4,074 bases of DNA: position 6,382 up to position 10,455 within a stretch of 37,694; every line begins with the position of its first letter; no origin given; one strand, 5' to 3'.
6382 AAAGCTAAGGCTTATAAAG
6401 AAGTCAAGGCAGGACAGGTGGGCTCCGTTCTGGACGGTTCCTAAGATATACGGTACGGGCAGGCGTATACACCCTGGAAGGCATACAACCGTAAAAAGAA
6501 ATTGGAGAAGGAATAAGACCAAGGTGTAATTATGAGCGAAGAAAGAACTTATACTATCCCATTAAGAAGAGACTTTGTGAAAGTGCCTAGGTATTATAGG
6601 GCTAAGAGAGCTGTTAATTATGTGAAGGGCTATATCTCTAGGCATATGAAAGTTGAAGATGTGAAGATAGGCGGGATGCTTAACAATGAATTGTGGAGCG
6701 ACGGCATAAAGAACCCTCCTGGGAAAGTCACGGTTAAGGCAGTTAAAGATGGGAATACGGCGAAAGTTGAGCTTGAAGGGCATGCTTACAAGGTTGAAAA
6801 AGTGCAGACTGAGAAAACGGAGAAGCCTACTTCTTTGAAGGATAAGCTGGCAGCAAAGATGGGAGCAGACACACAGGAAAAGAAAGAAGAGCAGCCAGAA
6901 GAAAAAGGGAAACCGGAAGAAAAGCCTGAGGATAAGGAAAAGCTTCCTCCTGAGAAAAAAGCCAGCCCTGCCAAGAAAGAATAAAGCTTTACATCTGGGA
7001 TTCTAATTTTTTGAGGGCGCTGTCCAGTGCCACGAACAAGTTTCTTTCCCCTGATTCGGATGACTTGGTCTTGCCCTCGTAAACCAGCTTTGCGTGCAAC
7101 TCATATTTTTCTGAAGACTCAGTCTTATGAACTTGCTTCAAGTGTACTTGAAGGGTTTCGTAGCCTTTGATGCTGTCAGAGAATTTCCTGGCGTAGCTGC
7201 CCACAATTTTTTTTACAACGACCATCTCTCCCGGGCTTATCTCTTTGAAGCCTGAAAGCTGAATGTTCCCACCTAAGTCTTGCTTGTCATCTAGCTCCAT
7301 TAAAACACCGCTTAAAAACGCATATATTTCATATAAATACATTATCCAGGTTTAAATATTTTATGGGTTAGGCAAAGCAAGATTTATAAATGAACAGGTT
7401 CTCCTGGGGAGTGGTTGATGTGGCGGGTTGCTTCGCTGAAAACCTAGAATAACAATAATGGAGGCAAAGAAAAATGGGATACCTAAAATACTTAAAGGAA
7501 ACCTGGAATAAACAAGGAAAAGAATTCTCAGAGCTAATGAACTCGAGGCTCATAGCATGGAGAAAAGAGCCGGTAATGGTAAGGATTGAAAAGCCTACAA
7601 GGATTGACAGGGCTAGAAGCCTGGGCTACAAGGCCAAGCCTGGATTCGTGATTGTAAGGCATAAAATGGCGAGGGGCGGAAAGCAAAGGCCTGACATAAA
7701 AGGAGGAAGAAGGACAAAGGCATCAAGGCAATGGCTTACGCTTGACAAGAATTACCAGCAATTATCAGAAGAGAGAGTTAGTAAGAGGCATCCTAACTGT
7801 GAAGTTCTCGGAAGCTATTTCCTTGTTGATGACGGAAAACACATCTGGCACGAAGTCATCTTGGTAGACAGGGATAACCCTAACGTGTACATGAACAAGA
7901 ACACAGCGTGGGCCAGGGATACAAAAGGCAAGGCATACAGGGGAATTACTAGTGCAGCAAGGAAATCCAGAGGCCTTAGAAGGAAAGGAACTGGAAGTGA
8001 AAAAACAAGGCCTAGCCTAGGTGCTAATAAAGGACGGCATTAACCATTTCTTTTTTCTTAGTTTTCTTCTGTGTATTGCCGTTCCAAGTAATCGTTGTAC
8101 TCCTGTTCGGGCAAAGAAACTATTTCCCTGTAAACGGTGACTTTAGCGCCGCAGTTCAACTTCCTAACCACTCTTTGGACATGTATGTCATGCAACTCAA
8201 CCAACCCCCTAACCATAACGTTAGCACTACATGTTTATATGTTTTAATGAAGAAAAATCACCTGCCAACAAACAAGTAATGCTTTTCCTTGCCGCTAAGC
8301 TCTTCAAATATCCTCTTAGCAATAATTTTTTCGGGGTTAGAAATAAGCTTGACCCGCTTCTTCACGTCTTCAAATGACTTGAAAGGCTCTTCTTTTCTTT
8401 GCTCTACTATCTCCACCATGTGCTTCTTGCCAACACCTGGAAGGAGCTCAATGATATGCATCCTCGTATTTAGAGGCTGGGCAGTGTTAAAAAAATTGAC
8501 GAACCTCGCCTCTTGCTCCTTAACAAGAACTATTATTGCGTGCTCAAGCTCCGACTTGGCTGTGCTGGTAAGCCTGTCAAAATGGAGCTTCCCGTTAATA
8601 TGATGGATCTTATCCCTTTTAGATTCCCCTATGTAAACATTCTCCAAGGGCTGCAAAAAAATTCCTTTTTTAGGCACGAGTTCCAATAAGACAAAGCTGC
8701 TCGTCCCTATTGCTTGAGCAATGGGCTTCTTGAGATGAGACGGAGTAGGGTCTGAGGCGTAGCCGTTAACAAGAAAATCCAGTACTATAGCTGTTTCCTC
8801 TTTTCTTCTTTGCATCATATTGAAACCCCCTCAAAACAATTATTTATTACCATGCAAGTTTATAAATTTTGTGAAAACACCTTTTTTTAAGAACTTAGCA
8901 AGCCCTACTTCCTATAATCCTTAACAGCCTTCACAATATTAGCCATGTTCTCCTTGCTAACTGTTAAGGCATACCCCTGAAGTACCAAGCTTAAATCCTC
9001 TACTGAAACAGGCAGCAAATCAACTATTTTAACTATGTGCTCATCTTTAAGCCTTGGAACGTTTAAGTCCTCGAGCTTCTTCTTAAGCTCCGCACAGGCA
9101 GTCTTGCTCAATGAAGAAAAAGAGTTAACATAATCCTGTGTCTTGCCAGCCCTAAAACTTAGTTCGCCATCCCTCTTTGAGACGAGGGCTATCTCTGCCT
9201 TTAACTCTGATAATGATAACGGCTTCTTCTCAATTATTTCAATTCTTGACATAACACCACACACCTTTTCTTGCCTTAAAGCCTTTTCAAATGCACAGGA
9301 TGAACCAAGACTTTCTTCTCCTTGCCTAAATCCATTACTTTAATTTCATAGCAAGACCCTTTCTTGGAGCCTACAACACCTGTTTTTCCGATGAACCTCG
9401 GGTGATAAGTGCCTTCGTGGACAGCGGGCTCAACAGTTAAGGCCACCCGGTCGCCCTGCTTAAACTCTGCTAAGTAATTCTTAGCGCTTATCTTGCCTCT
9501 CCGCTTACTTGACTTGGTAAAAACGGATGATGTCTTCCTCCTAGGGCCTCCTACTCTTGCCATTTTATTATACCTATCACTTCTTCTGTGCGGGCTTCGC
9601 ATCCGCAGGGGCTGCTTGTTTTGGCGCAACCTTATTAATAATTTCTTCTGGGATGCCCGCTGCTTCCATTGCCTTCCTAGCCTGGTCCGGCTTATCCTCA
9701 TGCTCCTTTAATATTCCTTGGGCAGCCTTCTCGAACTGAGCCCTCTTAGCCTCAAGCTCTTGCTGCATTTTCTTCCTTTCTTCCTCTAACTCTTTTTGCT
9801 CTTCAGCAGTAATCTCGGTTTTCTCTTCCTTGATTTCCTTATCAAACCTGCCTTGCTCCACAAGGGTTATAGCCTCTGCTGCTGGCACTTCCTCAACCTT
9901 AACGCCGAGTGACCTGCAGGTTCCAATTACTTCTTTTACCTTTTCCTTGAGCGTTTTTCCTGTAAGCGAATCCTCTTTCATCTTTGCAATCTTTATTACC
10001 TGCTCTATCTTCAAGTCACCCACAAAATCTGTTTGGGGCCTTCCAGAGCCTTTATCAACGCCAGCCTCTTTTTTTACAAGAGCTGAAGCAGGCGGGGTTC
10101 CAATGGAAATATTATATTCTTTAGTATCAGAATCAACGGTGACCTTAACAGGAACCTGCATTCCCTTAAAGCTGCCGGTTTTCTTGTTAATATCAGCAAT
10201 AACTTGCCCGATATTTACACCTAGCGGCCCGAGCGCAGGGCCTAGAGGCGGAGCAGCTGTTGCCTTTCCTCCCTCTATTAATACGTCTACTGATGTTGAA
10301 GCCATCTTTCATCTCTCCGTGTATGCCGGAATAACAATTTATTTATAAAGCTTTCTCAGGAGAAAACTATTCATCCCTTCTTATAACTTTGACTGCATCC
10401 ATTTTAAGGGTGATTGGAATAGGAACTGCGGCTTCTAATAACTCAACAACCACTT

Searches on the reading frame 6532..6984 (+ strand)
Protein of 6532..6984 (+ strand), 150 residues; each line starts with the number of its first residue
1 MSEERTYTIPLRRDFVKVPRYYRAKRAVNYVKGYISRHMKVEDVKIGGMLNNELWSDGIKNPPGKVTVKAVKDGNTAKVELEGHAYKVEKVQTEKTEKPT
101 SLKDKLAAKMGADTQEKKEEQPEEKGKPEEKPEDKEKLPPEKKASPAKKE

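Call 71: search_protein_families(library=pfam, proteins=[window:6532-6984:+], max_evalue=0.0001)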
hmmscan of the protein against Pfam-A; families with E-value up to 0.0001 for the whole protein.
window:6532-6984:+ (150 aa): 1 family
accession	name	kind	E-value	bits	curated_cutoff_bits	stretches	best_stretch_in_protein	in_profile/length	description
PF01198.24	Ribosomal_L31e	-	8.8e-14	51.9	25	1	5-70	5-70/82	Ribosomal protein L31e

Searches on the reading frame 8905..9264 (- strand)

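Call 46: search_protein_families(library=pfam, proteins=[window:8905-9264:-], max_evalue=0.0001)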
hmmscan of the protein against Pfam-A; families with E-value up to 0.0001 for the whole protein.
window:8905-9264:- (119 aa): 1 family
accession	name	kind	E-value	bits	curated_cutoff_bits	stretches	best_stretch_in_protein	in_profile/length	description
PF03874.21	RNA_pol_Rpb4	-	3.7e-09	37.3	25.6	1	30-118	30-116/116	RNA polymerase Rpb4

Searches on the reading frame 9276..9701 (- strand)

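Call 46: search_protein_families(library=pfam, proteins=[window:9276-9701:-], max_evalue=0.0001)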
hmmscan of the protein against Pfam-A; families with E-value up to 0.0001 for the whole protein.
window:9276-9701:- (141 aa): 1 family
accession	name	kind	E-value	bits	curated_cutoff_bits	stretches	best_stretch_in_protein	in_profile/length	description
PF01157.24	Ribosomal_L21e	-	1.9e-24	85.8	27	1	47-140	1-98/101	Ribosomal protein L21e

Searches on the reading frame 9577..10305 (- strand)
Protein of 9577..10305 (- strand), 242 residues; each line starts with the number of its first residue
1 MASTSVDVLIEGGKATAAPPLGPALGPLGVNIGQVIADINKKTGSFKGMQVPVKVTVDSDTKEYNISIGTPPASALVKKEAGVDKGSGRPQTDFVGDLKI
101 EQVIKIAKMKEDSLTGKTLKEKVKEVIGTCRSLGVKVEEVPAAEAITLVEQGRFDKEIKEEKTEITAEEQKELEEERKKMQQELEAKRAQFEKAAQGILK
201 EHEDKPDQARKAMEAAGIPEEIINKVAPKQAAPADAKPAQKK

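Call 46: search_protein_families(library=pfam, proteins=[window:9577-10305:-], max_evalue=0.0001)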
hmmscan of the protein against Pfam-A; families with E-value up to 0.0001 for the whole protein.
window:9577-10305:- (242 aa): 2 families
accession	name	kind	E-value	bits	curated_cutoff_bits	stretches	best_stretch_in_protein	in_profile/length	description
PF03946.19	Ribosomal_L11_N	-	5e-24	84.3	32.9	1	7-60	2-55/58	Ribosomal protein L11, N-terminal domain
PF00298.24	Ribosomal_L11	-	1.5e-23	83.4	21.4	1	70-137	2-69/69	Ribosomal protein L11, RNA binding domain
